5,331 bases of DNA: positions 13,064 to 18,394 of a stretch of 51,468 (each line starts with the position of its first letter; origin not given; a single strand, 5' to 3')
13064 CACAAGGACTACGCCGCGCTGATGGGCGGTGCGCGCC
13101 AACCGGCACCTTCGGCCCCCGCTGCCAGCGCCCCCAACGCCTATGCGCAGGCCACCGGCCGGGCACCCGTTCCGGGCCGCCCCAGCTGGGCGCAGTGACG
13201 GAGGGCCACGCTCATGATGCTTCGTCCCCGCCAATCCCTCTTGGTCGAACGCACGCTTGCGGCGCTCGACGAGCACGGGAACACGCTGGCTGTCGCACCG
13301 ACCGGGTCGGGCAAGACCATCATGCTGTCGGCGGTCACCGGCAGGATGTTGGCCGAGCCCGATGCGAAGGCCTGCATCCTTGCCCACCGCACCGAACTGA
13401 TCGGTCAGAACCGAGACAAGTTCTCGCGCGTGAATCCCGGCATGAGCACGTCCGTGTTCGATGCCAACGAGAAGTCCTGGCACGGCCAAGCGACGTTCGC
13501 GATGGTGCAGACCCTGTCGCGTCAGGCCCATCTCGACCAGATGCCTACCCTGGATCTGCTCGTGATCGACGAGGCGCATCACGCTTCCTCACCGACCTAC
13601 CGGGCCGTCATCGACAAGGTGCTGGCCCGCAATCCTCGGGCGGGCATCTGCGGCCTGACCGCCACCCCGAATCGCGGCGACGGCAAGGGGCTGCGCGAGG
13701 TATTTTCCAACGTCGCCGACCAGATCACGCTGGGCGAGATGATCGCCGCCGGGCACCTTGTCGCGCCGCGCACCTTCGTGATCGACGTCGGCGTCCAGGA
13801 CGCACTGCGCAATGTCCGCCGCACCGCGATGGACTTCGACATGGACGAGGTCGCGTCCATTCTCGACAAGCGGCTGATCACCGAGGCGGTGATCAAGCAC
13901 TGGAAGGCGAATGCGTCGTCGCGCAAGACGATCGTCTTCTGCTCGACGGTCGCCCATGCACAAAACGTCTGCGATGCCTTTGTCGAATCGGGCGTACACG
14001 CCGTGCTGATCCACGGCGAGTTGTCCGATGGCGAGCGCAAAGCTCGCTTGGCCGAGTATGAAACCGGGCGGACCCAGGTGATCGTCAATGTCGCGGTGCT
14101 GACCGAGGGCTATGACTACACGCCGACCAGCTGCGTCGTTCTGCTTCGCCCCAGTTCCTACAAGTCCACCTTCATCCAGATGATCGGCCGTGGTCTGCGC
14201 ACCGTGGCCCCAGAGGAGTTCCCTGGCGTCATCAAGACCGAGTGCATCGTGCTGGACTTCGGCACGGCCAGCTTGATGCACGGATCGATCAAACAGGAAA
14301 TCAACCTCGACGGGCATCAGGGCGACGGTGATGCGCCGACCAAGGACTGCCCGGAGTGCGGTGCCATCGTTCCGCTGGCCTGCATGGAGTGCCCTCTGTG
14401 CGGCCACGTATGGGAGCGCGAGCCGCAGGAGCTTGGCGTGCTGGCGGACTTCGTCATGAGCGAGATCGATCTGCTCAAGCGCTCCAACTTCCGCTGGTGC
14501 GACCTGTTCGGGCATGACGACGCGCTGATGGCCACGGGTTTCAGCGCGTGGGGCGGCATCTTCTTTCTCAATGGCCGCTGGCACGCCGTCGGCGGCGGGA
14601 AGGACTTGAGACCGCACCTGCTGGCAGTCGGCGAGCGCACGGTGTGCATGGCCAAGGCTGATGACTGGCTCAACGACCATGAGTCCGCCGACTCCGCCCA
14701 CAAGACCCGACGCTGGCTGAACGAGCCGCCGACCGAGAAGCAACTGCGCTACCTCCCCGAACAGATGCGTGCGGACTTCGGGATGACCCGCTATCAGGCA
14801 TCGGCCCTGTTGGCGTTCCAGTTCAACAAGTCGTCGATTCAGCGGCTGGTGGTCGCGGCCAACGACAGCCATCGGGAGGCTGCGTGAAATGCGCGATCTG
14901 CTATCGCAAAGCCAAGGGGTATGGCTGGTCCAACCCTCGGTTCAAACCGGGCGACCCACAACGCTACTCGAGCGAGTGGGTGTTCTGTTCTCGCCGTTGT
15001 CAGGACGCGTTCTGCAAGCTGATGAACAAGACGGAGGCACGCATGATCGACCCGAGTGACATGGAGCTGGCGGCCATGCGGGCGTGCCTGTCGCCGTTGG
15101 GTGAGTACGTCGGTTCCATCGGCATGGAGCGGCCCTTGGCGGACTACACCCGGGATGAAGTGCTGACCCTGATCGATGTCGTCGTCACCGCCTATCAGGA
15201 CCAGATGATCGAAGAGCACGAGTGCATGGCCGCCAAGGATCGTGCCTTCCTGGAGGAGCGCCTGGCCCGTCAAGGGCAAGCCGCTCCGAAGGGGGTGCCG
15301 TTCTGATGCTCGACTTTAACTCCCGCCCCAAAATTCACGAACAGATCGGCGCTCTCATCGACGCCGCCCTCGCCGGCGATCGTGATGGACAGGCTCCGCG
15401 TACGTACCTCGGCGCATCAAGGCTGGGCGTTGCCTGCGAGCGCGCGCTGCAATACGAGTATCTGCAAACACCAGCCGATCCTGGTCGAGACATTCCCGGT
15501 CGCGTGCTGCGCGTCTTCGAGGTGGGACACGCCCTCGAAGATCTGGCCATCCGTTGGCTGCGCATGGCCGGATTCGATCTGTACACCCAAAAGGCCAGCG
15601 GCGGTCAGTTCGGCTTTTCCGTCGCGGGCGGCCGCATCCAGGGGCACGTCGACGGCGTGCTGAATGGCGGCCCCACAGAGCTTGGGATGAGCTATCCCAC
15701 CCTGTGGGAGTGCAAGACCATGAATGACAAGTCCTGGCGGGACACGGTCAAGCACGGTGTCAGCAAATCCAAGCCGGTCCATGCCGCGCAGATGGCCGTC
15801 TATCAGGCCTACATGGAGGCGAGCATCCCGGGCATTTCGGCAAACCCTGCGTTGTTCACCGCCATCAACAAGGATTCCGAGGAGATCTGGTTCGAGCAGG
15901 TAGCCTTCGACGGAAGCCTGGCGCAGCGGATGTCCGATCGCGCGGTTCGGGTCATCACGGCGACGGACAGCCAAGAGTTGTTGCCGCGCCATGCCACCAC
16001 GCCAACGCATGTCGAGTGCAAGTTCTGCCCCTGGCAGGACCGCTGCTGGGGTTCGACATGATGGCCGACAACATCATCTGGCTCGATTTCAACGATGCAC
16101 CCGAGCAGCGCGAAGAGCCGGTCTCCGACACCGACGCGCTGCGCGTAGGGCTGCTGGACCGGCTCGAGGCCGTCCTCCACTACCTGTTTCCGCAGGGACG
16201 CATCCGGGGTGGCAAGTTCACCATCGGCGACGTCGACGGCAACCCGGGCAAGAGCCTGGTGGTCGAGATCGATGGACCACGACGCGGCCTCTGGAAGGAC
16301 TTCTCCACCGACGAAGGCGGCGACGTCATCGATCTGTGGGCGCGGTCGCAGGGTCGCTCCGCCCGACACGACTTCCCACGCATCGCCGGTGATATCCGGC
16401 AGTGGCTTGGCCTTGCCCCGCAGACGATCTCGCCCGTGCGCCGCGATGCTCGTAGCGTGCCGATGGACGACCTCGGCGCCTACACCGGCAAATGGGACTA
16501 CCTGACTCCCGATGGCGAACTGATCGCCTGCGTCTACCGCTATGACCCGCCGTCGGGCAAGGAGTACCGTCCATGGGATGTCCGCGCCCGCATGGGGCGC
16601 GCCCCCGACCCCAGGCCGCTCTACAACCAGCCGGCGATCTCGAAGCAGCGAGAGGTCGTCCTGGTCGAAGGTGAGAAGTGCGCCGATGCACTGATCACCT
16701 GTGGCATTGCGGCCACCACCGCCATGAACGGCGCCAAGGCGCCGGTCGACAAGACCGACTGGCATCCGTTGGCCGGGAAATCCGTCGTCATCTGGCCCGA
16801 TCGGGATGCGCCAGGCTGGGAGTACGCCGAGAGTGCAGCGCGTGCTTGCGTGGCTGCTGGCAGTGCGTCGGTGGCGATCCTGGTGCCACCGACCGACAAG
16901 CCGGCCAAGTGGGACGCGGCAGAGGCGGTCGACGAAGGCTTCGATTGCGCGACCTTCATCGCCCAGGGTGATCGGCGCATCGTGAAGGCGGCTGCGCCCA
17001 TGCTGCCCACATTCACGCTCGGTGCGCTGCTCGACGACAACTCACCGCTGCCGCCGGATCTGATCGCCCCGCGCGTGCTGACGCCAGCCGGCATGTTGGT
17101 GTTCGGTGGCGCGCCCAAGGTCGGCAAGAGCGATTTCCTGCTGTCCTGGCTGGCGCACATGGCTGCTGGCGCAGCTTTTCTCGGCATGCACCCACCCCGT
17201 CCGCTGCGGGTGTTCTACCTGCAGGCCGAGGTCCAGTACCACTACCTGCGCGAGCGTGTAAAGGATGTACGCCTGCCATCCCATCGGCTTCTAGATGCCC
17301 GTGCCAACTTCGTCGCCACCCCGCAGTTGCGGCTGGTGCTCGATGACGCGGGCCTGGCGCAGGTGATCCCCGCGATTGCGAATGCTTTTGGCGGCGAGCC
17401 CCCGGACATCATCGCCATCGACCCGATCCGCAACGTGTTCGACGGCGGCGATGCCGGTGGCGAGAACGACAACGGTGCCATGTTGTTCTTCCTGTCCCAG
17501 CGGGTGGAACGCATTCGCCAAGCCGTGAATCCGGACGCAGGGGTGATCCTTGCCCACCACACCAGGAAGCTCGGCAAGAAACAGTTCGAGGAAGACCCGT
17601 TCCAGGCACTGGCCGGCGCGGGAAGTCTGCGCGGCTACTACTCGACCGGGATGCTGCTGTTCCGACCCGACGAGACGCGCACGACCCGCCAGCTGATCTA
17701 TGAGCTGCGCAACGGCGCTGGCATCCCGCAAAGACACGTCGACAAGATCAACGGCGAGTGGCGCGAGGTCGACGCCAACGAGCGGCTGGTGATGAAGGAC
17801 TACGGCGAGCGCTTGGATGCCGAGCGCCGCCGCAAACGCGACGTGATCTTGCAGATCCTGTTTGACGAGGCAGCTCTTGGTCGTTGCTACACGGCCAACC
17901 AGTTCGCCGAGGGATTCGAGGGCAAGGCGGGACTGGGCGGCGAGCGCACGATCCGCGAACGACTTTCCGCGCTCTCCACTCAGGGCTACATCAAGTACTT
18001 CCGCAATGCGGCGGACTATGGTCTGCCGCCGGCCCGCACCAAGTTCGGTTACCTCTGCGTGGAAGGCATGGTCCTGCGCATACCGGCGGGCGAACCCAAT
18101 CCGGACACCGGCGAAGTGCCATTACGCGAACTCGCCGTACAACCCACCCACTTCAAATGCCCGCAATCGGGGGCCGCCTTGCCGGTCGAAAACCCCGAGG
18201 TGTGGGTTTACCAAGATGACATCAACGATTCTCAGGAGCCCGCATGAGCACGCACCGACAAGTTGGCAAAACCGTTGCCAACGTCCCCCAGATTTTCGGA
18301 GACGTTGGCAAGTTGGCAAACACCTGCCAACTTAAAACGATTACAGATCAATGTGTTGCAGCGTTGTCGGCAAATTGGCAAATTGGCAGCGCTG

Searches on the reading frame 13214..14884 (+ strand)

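Call 31: search_protein_families(library=pfam, proteins=[window:13214-14884:+], max_evalue=0.01)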
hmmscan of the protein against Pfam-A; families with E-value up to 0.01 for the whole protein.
window:13214-14884:+ (557 aa): 8 families
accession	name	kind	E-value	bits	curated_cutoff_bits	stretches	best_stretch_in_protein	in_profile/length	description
PF04851.21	ResIII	-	2.3e-23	83.3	22.5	1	2-154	3-164/164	Type III restriction enzyme, res subunit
PF00271.37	Helicase_C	-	5e-15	56.1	23.5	1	232-329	11-108/110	Helicase conserved C-terminal domain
PF00270.35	DEAD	-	7.8e-14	52.2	26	1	14-153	7-161/167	DEAD/DEAH box helicase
PF10571.15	UPF0547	-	7.5e-11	42.4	29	1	377-401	1-25/26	Uncharacterised protein family UPF0547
PF18766.7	SWI2_SNF2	-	3.7e-08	33.7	26.7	1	30-181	27-184/221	SWI2/SNF2 ATPase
PF13604.12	AAA_30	-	6.7e-05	23.1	27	1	3-147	2-123/191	AAA domain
PF13401.12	AAA_22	-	0.0018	19.1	27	1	20-127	4-99/130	AAA domain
PF22590.2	Cas3-like_C_2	-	0.0085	16.8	27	0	237-329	3-103/106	CRISPR-associated nuclease/helicase Cas3, C-terminal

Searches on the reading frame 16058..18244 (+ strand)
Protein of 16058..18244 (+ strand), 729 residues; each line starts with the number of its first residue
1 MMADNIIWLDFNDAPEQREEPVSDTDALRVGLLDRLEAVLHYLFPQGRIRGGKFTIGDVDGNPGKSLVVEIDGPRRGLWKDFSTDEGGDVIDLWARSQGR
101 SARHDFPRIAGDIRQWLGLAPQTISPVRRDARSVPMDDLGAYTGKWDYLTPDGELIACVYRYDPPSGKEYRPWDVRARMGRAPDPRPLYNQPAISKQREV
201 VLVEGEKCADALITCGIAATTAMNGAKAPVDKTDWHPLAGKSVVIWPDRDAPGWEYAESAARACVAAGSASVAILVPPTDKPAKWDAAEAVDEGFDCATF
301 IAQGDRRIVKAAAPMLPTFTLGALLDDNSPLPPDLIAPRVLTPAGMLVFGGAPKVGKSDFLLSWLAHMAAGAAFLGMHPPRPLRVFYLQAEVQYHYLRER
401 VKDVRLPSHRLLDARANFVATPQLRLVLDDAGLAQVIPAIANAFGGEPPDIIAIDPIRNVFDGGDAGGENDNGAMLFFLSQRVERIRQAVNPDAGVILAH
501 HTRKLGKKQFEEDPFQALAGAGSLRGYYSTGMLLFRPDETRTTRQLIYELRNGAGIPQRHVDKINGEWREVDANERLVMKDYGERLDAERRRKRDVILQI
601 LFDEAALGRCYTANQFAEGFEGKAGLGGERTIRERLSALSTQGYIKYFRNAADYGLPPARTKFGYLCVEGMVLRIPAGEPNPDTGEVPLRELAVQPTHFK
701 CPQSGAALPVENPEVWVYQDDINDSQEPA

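Call 53: search_protein_families(library=phrogs, proteins=[window:16058-18244:+], max_evalue=0.00001)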
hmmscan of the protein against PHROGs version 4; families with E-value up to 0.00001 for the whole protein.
window:16058-18244:+ (729 aa): 9 families
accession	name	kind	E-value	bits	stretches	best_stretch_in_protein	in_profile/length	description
phrog_13004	-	unknown function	2.6e-112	376.2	1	28-574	12-360/363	-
phrog_239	-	DNA, RNA and nucleotide metabolism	9.7e-72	244.1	1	34-727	35-756/801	DNA primase/helicase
phrog_6088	-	DNA, RNA and nucleotide metabolism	1.2e-32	114.3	1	104-306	122-300/772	DNA primase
phrog_3123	-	unknown function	1.8e-12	47.7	1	332-545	329-548/583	-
phrog_2597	-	DNA, RNA and nucleotide metabolism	9e-10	38.7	1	320-504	344-516/747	DNA primase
phrog_47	-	DNA, RNA and nucleotide metabolism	6.8e-08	32.5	1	176-293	216-324/947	DNA primase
phrog_906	-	DNA, RNA and nucleotide metabolism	7.6e-08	32.5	1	252-509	448-676/872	DNA polymerase/primase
phrog_38526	-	unknown function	1.1e-07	33.1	1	589-649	21-81/102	-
phrog_25693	-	unknown function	3.9e-06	26.8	1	348-504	54-211/405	-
